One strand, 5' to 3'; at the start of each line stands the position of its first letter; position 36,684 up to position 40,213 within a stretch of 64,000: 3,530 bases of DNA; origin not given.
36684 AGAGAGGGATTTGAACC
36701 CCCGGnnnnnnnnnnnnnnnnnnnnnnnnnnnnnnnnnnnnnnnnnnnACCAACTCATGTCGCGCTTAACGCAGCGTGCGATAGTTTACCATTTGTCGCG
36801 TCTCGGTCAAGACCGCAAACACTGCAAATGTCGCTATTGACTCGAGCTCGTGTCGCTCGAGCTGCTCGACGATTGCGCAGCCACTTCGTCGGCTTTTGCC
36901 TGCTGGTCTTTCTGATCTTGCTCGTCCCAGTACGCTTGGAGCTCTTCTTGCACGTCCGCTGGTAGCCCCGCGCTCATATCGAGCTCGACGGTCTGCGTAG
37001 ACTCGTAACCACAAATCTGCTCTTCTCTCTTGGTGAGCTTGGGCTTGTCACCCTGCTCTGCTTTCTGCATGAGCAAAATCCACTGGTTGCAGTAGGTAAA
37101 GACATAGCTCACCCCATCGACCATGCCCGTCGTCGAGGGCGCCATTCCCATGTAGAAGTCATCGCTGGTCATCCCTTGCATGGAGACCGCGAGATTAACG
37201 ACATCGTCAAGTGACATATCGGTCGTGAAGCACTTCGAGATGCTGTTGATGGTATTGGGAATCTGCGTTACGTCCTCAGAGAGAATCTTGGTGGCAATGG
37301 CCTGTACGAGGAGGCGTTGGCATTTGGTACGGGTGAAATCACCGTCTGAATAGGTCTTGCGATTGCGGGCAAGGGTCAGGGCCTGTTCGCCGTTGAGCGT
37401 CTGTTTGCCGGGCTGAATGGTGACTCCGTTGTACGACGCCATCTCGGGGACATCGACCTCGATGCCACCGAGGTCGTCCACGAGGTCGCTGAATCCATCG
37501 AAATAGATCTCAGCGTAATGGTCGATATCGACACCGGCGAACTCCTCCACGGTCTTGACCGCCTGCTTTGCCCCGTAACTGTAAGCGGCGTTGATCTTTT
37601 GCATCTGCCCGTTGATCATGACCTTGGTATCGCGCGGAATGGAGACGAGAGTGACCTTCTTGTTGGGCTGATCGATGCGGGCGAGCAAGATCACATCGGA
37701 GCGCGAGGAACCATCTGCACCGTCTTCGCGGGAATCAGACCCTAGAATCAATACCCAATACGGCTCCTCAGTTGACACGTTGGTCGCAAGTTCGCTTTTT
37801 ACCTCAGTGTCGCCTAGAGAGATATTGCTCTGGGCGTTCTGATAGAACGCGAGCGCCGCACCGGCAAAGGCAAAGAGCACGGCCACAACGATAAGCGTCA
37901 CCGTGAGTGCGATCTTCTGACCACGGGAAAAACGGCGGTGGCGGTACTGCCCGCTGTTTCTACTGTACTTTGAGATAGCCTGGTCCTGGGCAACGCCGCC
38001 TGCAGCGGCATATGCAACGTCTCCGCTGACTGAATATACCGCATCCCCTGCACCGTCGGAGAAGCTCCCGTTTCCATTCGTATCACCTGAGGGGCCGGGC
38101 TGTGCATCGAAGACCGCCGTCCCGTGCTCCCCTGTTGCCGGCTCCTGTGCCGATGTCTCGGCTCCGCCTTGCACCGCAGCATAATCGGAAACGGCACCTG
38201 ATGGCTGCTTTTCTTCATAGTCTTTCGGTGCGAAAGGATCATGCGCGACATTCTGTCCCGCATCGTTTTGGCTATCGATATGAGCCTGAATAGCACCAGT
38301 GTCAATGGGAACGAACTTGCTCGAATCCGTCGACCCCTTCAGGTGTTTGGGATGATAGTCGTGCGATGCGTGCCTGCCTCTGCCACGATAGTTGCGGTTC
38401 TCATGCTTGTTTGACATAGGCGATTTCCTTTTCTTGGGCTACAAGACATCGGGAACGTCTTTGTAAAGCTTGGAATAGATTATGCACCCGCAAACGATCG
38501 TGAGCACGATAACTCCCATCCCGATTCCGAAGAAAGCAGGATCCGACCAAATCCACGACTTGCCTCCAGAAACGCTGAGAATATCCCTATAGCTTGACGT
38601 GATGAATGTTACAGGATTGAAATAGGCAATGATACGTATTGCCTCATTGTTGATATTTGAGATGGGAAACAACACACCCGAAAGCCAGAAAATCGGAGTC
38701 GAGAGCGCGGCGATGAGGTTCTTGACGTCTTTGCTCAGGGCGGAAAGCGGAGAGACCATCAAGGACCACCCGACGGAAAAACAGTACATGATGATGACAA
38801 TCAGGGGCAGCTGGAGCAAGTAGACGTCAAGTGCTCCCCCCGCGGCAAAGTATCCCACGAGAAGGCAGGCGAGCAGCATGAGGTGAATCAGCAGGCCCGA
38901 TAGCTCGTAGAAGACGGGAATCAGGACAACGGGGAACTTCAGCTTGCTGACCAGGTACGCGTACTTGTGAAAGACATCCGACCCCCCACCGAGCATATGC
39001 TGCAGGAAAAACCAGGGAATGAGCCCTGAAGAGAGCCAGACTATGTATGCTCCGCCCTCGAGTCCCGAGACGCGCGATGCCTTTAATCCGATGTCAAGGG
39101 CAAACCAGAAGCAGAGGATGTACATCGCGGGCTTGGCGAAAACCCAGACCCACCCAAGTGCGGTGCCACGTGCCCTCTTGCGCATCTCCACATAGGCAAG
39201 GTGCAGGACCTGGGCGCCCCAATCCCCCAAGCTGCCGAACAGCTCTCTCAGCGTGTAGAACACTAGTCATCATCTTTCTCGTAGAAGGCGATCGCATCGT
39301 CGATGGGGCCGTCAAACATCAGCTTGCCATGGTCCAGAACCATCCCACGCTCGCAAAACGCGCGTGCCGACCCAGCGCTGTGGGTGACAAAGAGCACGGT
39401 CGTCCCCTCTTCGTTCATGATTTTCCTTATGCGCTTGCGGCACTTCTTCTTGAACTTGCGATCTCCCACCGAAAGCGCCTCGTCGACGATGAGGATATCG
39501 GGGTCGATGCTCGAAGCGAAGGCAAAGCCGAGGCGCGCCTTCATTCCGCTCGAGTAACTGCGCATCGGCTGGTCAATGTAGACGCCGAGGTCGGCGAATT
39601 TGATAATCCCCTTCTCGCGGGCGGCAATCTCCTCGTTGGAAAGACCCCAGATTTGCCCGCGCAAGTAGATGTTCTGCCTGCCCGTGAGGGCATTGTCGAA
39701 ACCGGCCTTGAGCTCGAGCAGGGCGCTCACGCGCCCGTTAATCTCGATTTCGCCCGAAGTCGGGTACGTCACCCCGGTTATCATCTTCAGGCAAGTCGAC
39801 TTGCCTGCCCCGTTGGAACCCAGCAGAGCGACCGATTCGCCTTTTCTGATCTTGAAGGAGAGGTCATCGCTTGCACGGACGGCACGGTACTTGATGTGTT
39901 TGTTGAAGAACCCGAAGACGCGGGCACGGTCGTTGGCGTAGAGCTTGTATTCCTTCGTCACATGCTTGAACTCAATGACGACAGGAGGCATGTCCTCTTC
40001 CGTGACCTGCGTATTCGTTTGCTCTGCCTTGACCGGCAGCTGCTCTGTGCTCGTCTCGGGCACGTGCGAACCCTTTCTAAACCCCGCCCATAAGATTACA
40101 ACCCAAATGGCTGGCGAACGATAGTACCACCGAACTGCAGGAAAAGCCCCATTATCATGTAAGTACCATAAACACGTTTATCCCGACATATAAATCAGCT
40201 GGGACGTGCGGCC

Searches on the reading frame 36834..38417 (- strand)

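Call 64: search_protein_families(library=pfam, proteins=[window:36834-38417:-], max_evalue=0.0001)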
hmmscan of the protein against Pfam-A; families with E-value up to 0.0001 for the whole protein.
window:36834-38417:- (527 aa): 1 family
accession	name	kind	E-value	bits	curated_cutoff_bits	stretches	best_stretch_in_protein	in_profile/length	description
PF03816.19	LytR_cpsA_psr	-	2.2e-43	148.5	24.6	1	239-379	1-149/150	LytR_cpsA_psr family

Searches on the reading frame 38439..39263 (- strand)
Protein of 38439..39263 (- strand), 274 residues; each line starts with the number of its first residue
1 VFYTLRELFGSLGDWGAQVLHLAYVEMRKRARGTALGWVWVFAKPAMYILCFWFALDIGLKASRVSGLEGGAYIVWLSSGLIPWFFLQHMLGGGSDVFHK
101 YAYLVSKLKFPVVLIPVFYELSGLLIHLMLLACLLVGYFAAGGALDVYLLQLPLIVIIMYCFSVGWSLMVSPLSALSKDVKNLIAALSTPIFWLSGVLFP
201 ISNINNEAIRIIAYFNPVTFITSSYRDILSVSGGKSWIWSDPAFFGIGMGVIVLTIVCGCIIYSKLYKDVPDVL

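Call 64: search_protein_families(library=pfam, proteins=[window:38439-39263:-], max_evalue=0.0001)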
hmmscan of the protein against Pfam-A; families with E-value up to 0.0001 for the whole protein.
window:38439-39263:- (274 aa): 1 family
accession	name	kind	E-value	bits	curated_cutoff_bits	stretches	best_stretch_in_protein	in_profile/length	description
PF01061.29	ABC2_membrane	-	4.8e-13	49.6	26.9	1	18-228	2-209/211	ABC-2 type transporter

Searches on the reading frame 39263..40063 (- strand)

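Call 64: search_protein_families(library=pfam, proteins=[window:39263-40063:-], max_evalue=0.0001)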
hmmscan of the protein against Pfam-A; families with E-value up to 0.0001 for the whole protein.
window:39263-40063:- (266 aa): 1 family
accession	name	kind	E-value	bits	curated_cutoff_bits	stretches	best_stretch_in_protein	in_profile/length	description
PF00005.33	ABC_tran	-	8.5e-22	78.7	25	1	66-197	2-136/137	ABC transporter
